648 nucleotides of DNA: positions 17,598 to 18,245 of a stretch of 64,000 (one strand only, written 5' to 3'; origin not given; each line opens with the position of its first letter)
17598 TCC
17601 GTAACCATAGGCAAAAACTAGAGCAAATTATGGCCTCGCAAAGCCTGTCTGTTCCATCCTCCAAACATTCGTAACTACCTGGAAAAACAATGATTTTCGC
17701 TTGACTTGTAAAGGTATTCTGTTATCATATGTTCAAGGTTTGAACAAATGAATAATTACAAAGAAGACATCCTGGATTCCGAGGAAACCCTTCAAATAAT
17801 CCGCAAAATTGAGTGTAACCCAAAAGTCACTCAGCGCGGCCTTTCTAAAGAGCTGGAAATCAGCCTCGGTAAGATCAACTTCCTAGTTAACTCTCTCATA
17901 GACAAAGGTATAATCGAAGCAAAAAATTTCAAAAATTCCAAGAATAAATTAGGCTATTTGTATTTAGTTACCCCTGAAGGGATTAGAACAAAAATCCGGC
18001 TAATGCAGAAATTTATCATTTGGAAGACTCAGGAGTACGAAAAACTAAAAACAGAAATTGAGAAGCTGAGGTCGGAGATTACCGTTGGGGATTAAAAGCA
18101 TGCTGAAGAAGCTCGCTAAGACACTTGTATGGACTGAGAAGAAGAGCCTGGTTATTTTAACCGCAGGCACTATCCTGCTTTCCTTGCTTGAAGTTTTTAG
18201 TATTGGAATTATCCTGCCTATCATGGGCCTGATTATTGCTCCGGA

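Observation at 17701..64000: About 46 kb, 43-gene, single-strand translationally coupled glycan super-operon behind one promoter and one EPS-type MarR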

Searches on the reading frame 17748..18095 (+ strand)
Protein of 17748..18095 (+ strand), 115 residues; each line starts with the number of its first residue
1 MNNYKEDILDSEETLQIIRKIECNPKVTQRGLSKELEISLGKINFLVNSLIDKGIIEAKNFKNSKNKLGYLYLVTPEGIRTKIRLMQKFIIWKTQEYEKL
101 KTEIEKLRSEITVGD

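Call 4: search_protein_families(library=pfam, proteins=[window:17748-18095:+], max_evalue=0.001)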
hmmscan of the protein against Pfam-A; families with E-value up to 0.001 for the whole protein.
window:17748-18095:+ (115 aa): 2 families
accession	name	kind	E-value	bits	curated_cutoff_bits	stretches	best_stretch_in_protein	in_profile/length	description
PF13412.12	HTH_24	-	2.9e-07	30.4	21.9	1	15-57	6-48/48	Winged helix-turn-helix DNA-binding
PF02002.24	TFIIE_alpha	-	0.00024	21.4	22.9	1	12-84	13-86/105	TFIIE alpha subunit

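Call 13: search_protein_families(library=ncbifam, proteins=[window:17748-18095:+], max_evalue=0.001)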
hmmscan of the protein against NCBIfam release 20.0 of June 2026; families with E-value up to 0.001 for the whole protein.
window:17748-18095:+ (115 aa): 5 families
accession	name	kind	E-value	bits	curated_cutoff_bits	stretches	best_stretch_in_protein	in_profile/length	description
TIGR04176.1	MarR_EPS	equivalog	7e-37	125.7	88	1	11-112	3-104/105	MarR family EPS-associated transcriptional regulator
NF053606.1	Sta1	subfamily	4.2e-06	26.8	80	1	12-84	20-94/100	Sta1 family transcriptional regulator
NF040939.2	trans_reg_lrs14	equivalog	5.5e-05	23.1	90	1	12-84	21-96/103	Lrs14 family HTH-type transcriptional regulator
NF008565.1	PRK11512.1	equivalog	0.00033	20.7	240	1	3-81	31-107/144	multiple antibiotic resistance transcriptional regulator MarR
NF045593.1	bilirub_TF_BilQ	equivalog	0.00048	19.8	125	1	20-103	38-119/135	bilirubin utilization transcriptional regulator BilQ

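Call 18: find_homologous_proteins(query=window:17748-18095:+, max_evalue=0.00001)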
Query window:17748-18095:+ (115 aa): 356 proteins with E <= 0.00001 among 367 candidates; the best 120 are listed.
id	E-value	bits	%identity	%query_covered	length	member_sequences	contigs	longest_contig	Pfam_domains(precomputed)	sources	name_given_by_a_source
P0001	5.7e-66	237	100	100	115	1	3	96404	PF13412.13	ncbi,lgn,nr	ncbi:MAG: MarR family EPS-associated transcriptional regulator [Candidatus Omnitrophica bacterium]|n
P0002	6.6e-43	163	70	94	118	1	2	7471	PF13412.13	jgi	jgi:EPS-associated MarR family transcriptional regulator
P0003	1.7e-42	162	70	97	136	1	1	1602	PF13412.13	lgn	-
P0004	3.1e-42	161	69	97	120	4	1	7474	PF13412.13,PF21984.3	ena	-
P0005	5.0e-42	161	69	96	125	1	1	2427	PF13412.13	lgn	-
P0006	5.1e-42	160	71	92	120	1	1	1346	PF13412.13,PF02002.24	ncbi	-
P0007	5.1e-42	160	73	90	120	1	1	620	PF13412.13,PF21984.3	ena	-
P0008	6.5e-42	160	71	96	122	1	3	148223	PF13412.13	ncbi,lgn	-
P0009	7.2e-42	160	67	99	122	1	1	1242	PF13412.13,PF02002.24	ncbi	-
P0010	1.2e-41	159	65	100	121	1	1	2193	PF01047.29,PF13412.13,PF12802.14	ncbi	-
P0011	1.3e-41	159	69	96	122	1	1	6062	PF13412.13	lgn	-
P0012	1.3e-41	159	66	95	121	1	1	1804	PF01047.29,PF13412.13,PF12802.14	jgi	jgi:EPS-associated MarR family transcriptional regulator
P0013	1.7e-41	159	64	97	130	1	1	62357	PF13412.13,PF21984.3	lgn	-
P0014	1.7e-41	159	69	97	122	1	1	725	PF13412.13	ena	-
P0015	2.4e-41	158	68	100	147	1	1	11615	PF13412.13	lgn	-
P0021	6.1e-41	157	67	97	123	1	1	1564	PF01047.29,PF13412.13,PF12802.14,PF21984.3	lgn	-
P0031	2.7e-40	155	69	92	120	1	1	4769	PF01047.29,PF13412.13,PF02002.24,PF12802.14,PF21984.3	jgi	-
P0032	2.7e-40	155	67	93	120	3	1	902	PF01047.29,PF13412.13,PF02002.24,PF21984.3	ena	-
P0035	3.0e-40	155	67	92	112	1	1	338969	PF01047.29,PF13412.13,PF12802.14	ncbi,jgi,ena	ncbi:MAG: MarR family EPS-associated transcriptional regulator [Candidatus Omnitrophota bacterium]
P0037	4.0e-40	154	69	92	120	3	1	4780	PF01047.29,PF13412.13,PF12802.14,PF21984.3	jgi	-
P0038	4.2e-40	154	67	93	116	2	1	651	PF01047.29,PF13412.13,PF21984.3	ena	-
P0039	4.3e-40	154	68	98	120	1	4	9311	PF01047.29,PF13412.13,PF02002.24,PF12802.14,PF21984.3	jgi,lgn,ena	jgi:EPS-associated MarR family transcriptional regulator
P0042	4.6e-40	154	70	90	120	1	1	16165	PF01047.29,PF13412.13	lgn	-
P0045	7.1e-40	154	70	90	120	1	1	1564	PF01047.29,PF13412.13,PF02002.24,PF12802.14,PF21984.3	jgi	-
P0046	7.9e-40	153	68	84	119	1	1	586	PF01047.29,PF13412.13,PF02002.24,PF12802.14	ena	-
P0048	8.7e-40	153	66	98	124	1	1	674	PF01047.29,PF13412.13,PF02002.24,PF12802.14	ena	-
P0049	9.7e-40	153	64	95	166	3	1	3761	PF01047.29,PF13412.13,PF21984.3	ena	-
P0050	9.8e-40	153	65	96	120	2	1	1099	PF01047.29,PF13412.13,PF02002.24,PF12802.14,PF21984.3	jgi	-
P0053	1.1e-39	153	69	90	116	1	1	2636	PF01047.29,PF13412.13,PF02002.24,PF12802.14,PF21984.3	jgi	jgi:EPS-associated MarR family transcriptional regulator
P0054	1.1e-39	153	69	90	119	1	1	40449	PF01047.29,PF13412.13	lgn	-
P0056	1.2e-39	153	68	96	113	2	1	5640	PF01047.29,PF13412.13,PF12802.14,PF21984.3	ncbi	-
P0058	1.2e-39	153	68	92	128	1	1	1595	PF01047.29,PF13412.13,PF02002.24,PF12802.14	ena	-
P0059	1.4e-39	153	69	90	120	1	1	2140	PF01047.29,PF13412.13,PF12802.14,PF21984.3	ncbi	-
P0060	1.4e-39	153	69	92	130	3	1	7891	PF01047.29,PF13412.13,PF12802.14,PF21984.3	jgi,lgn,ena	-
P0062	1.6e-39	152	69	90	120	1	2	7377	PF01047.29,PF13412.13,PF12802.14,PF21984.3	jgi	jgi:EPS-associated MarR family transcriptional regulator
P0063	1.6e-39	152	67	92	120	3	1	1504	PF01047.29,PF13412.13,PF12802.14,PF21984.3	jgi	-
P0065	1.8e-39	152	69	96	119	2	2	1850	PF01047.29,PF13412.13,PF12802.14,PF21984.3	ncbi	-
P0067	1.9e-39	152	63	95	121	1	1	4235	PF01047.29,PF13412.13,PF12802.14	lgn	-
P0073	2.5e-39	152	66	93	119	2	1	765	PF01047.29,PF13412.13,PF12802.14,PF21984.3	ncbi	-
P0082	4.3e-39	151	61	94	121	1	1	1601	PF01047.29,PF13412.13,PF21984.3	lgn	-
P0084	4.6e-39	151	64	93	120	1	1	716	PF01047.29,PF13412.13,PF12802.14,PF21984.3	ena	-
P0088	5.1e-39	151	65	91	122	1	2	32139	PF01047.29,PF13412.13,PF12802.14,PF21984.3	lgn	-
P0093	7.9e-39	150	67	90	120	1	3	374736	PF01047.29,PF13412.13,PF02002.24,PF12802.14,PF21984.3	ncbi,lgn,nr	ncbi:MAG: MarR family EPS-associated transcriptional regulator [Candidatus Omnitrophica bacterium]|n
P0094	8.1e-39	150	66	92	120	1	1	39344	PF01047.29,PF13412.13,PF02002.24,PF12802.14,PF21984.3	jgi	-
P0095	8.4e-39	150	63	97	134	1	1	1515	PF01047.29,PF13412.13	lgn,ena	-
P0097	8.7e-39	150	63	95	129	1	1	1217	PF01047.29,PF13412.13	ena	-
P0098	9.0e-39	150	61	95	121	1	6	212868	PF01047.29,PF13412.13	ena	-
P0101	9.7e-39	150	66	90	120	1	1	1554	PF01047.29,PF13412.13,PF02002.24,PF12802.14,PF21984.3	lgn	-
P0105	1.0e-38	150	67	90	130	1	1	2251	PF01047.29,PF13412.13,PF02002.24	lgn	-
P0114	1.6e-38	149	66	90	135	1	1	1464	PF01047.29,PF13412.13,PF02002.24,PF12802.14,PF21984.3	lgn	-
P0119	1.9e-38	149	64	93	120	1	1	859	PF01047.29,PF13412.13,PF02002.24,PF12802.14,PF21984.3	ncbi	-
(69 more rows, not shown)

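Call 19: find_encoding_contigs(protein=P0001, flank=10000, max_places=4)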
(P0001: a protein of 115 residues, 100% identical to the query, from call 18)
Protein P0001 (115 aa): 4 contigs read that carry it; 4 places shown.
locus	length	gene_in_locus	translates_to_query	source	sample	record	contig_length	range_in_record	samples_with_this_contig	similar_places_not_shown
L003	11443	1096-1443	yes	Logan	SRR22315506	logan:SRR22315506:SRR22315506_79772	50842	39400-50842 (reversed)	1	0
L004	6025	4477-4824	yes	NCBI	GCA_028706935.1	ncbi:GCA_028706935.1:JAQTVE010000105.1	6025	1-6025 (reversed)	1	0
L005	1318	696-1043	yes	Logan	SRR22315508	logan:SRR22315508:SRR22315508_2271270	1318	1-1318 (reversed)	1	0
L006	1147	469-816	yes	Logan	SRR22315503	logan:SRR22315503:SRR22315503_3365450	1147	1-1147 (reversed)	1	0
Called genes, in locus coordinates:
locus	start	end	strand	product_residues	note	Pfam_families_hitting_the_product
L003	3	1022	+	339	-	?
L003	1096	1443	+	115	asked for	PF13412:HTH_24 (weak)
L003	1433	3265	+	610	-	PF00664:ABC_membrane, PF00005:ABC_tran, PF13555:AAA_29 (weak)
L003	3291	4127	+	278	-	PF03102:NeuB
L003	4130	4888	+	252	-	PF02348:CTP_transf_3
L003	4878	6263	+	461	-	PF00202:Aminotran_3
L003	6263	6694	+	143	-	PF00903:Glyoxalase, PF12681:Glyoxalase_2 (faint), PF13669:Glyoxalase_4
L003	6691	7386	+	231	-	PF13489:Methyltransf_23, PF13847:Methyltransf_31, PF08241:Methyltransf_11, PF13649:Methyltransf_25 (weak)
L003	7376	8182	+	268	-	PF04055:Radical_SAM, PF13186:SPASM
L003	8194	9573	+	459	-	PF02310:B12-binding, PF04055:Radical_SAM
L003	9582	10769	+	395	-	-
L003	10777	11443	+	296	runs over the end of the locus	-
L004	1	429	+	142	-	PF02744:GalP_UDP_tr_C, PF01230:HIT (weak)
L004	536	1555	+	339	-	PF00044:Gp_dh_N, PF02800:Gp_dh_C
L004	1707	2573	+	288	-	PF00483:NTP_transferase, PF12804:NTP_transf_3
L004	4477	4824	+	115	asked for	PF13412:HTH_24 (weak)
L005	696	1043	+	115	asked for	PF13412:HTH_24 (weak)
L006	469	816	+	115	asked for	PF13412:HTH_24 (weak)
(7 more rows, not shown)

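Call 20: find_encoding_contigs(protein=P0008, flank=10000, max_places=1)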
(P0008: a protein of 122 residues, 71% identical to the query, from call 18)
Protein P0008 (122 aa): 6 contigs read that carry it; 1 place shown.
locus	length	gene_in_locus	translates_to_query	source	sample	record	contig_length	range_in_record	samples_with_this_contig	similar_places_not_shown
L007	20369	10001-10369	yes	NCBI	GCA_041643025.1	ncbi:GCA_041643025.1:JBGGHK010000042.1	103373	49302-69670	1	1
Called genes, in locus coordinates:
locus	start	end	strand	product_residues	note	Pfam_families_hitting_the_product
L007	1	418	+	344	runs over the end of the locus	-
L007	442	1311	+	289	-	PF00483:NTP_transferase, PF12804:NTP_transf_3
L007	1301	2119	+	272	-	PF01370:Epimerase, PF04321:RmlD_sub_bind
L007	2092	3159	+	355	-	PF01073:3Beta_HSD, PF01370:Epimerase, PF02719:Polysacc_synt_2, PF04321:RmlD_sub_bind, PF07993:NAD_binding_4, PF16363:GDP_Man_Dehyd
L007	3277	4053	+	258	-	PF00483:NTP_transferase, PF12804:NTP_transf_3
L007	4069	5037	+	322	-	PF01370:Epimerase, PF02719:Polysacc_synt_2, PF04321:RmlD_sub_bind, PF01073:3Beta_HSD, PF07993:NAD_binding_4, PF16363:GDP_Man_Dehyd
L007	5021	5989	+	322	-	PF01073:3Beta_HSD, PF01370:Epimerase, PF02719:Polysacc_synt_2, PF04321:RmlD_sub_bind, PF05368:NmrA (faint), PF16363:GDP_Man_Dehyd, PF07993:NAD_binding_4 (faint)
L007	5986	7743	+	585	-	PF02776:TPP_enzyme_N, PF00205:TPP_enzyme_M, PF02775:TPP_enzyme_C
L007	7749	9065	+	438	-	PF01041:DegT_DnrJ_EryC1, PF00266:Aminotran_5 (faint), PF01053:Cys_Met_Meta_PP (weak)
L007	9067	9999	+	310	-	PF00535:Glycos_transf_2, PF10111:Glyco_tranf_2_2 (weak)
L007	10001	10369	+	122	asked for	PF13412:HTH_24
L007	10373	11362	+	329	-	PF01073:3Beta_HSD, PF01370:Epimerase, PF02719:Polysacc_synt_2, PF03435:Sacchrp_dh_NADP (weak), PF04321:RmlD_sub_bind, PF05368:NmrA (weak), PF13460:NAD_binding_10, PF16363:GDP_Man_Dehyd, +1 more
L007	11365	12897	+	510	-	PF01467:CTP_transf_like, PF00294:PfkB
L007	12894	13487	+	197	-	PF13580:SIS_2, PF01380:SIS (faint)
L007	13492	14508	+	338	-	PF01073:3Beta_HSD, PF01370:Epimerase, PF02719:Polysacc_synt_2, PF04321:RmlD_sub_bind, PF05368:NmrA, PF07993:NAD_binding_4 (faint), PF13460:NAD_binding_10, PF16363:GDP_Man_Dehyd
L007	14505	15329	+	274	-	PF00456:Transketolase_N, PF13292:DXP_synthase_N, PF00676:E1_dh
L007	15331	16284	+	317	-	PF02779:Transket_pyr, PF02780:Transketolase_C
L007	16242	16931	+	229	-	PF05175:MTS, PF13489:Methyltransf_23, PF07021:MetW (weak), PF13847:Methyltransf_31, PF08241:Methyltransf_11, PF08242:Methyltransf_12, PF13649:Methyltransf_25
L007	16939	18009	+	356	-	PF04055:Radical_SAM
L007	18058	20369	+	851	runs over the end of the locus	-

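Call 21: find_encoding_contigs(protein=P0035, flank=10000, max_places=1)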
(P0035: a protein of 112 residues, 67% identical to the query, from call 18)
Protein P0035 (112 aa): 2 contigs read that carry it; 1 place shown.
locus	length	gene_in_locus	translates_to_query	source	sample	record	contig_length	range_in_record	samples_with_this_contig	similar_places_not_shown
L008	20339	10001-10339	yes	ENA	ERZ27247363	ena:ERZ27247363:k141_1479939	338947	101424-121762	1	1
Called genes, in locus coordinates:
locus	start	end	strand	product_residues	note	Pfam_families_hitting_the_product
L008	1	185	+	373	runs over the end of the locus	PF00155:Aminotran_1_2 (weak), PF01041:DegT_DnrJ_EryC1, PF01212:Beta_elim_lyase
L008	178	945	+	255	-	PF00535:Glycos_transf_2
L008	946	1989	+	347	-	PF01073:3Beta_HSD, PF01370:Epimerase, PF02719:Polysacc_synt_2, PF04321:RmlD_sub_bind, PF07993:NAD_binding_4, PF13460:NAD_binding_10 (faint), PF16363:GDP_Man_Dehyd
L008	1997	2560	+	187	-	PF08645:PNK3P, PF13419:HAD_2 (faint), PF13242:Hydrolase_like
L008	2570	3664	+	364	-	PF06925:MGDG_synth, PF04101:Glyco_tran_28_C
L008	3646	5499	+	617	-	PF17764:PriA_3primeBD, PF18319:Zn_ribbon_PriA (weak), PF18074:PriA_C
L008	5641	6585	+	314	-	PF00551:Formyl_trans_N, PF02911:Formyl_trans_C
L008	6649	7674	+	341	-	PF01087:GalP_UDP_transf (weak), PF01230:HIT (faint), PF16285:DUF4931_N, PF16268:DUF4921, PF02744:GalP_UDP_tr_C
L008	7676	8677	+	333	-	PF01087:GalP_UDP_transf, PF16285:DUF4931_N, PF16268:DUF4921, PF02744:GalP_UDP_tr_C, PF01230:HIT (weak)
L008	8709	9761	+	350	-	PF00044:Gp_dh_N, PF02800:Gp_dh_C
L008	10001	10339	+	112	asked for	PF01047:MarR (weak), PF12802:MarR_2 (weak), PF13412:HTH_24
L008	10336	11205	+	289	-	PF00483:NTP_transferase, PF12804:NTP_transf_3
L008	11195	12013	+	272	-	PF04321:RmlD_sub_bind, PF01370:Epimerase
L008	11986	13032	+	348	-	PF01370:Epimerase, PF04321:RmlD_sub_bind, PF07993:NAD_binding_4, PF02719:Polysacc_synt_2, PF01073:3Beta_HSD, PF16363:GDP_Man_Dehyd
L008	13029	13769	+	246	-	PF00112:Peptidase_C1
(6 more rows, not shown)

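Call 22: find_encoding_contigs(protein=P0093, flank=10000, max_places=1)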
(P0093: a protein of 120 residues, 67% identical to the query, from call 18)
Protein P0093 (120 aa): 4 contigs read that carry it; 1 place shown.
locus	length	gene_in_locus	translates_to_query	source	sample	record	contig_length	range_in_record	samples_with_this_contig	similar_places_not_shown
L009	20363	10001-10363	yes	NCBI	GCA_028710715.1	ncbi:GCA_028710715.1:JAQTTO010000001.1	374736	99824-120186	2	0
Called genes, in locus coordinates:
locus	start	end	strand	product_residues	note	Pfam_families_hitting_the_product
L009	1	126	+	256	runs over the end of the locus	PF00535:Glycos_transf_2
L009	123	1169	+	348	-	PF01073:3Beta_HSD, PF01370:Epimerase, PF02719:Polysacc_synt_2, PF04321:RmlD_sub_bind, PF07993:NAD_binding_4, PF16363:GDP_Man_Dehyd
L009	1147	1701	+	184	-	PF08645:PNK3P, PF13419:HAD_2 (faint), PF13242:Hydrolase_like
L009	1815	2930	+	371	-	PF06925:MGDG_synth, PF04101:Glyco_tran_28_C (weak)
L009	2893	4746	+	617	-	PF17764:PriA_3primeBD, PF18319:Zn_ribbon_PriA (weak), PF18074:PriA_C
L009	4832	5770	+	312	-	PF00551:Formyl_trans_N, PF02911:Formyl_trans_C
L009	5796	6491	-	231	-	PF00132:Hexapep (weak)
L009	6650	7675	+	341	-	PF16268:DUF4921 (faint), PF01087:GalP_UDP_transf (weak), PF16285:DUF4931_N, PF02744:GalP_UDP_tr_C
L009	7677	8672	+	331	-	PF01087:GalP_UDP_transf, PF16285:DUF4931_N, PF16268:DUF4921, PF02744:GalP_UDP_tr_C, PF01230:HIT (weak)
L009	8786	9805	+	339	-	PF00044:Gp_dh_N, PF02800:Gp_dh_C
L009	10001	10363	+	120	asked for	PF02002:TFIIE_alpha (weak), PF21984:DnaD_N (weak), PF01047:MarR (weak), PF12802:MarR_2 (faint), PF13412:HTH_24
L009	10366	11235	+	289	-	PF00483:NTP_transferase, PF12804:NTP_transf_3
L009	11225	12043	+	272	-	PF01370:Epimerase, PF04321:RmlD_sub_bind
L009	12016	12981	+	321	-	PF00106:adh_short (faint), PF01073:3Beta_HSD, PF01370:Epimerase, PF02719:Polysacc_synt_2, PF04321:RmlD_sub_bind, PF16363:GDP_Man_Dehyd, PF07993:NAD_binding_4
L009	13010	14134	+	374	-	PF00155:Aminotran_1_2, PF01041:DegT_DnrJ_EryC1, PF01212:Beta_elim_lyase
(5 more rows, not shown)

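Call 29: find_related_loci(query=A1, collection=genome_contigs, flank=10000)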
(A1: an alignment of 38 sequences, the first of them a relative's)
Query A1 (115 aa) in genome_contigs; peptide patterns used: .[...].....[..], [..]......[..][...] (x = any residue, [..] = any of these).
318 stretches matched a pattern; 37 encode a relative of the query (tblastn E <= 1e-3); 36 distinct loci.
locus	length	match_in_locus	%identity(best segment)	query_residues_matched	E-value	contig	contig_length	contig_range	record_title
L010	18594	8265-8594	65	3-112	1e-48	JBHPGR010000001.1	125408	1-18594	Candidatus Omnitrophota bacterium isolate SAG AM-311-N03 NODE_1_length_125408_cov_32.136327, whole genome shotgun sequen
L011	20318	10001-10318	67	3-108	2e-45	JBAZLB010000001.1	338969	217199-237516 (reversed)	MAG: Candidatus Omnitrophota bacterium isolate SO_2017_LW4_158 scaffold_89_c1_LW137-91_2017, whole genome shotgun sequen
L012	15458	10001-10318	67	5-110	6e-45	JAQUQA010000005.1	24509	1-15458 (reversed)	MAG: Candidatus Omnitrophota bacterium isolate STD1_39 NODE_4371_length_24509_cov_7.185629_Sandtown_D1, whole genome sho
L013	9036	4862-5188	62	7-115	7e-45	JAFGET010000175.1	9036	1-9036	MAG: Candidatus Omnitrophota bacterium isolate Zod_Metabat.1253 k87_12861364, whole genome shotgun sequence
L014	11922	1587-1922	64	1-113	2e-43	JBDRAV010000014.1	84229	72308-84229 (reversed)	MAG: Candidatus Omnitrophota bacterium isolate MEGAHIT-group-1.1018 k141_10261322, whole genome shotgun sequence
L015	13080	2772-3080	68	8-110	2e-43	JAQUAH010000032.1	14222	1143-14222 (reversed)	MAG: Candidatus Omnitrophota bacterium isolate STC_8 NODE_9480_length_14222_cov_2.993969_Sandtown_C, whole genome shotgu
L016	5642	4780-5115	61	3-114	9e-43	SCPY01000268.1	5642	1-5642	MAG: bacterium isolate DP16D_bin.15 DP16D_bin.15-106801, whole genome shotgun sequence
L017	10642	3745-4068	58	6-113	1e-42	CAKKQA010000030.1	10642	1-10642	Omnitrophica bacterium GWA2_41_15 isolate Hainich-Omni-XXI genome assembly, contig: Omni_Hai_XXI_Hain_H43_02um_R1_4467_l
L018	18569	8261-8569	65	8-110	3e-42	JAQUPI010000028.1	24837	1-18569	MAG: Candidatus Omnitrophota bacterium isolate STD1_220 NODE_4260_length_24837_cov_4.294537_Sandtown_D1, whole genome sh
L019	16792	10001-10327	59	3-111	1e-41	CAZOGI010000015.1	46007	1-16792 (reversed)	MAG TPA_asm: uncultured Planctomycetales bacterium isolate binchicken_co115_127 genome assembly, contig: NODE_1415_lengt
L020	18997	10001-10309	63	8-110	2e-41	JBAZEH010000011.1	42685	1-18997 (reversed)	MAG: Candidatus Omnitrophota bacterium isolate SO_2017_LW3_121 NODE_2030_length_42685_cov_1.549274_LW162_2017, whole gen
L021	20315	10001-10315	61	5-109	6e-41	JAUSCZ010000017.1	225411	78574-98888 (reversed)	MAG: Candidatus Omnitrophota bacterium isolate E14_concoct.bin.43 E14_k141_1031470, whole genome shotgun sequence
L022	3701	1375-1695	59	8-114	2e-40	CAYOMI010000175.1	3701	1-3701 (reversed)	MAG TPA_asm: uncultured Planctomycetales bacterium isolate SRP098346_co1_93 genome assembly, contig: NODE_40305_length_3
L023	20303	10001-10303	59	7-107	4e-39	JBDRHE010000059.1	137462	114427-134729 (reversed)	MAG: Candidatus Omnitrophota bacterium isolate MEGAHIT-group-1.488 k141_2262509, whole genome shotgun sequence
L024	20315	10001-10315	57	9-113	1e-35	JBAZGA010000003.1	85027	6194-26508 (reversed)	MAG: Candidatus Omnitrophota bacterium isolate SO_2017_LW3_33 NODE_547_length_85027_cov_1.381896_LW162_2017, whole genom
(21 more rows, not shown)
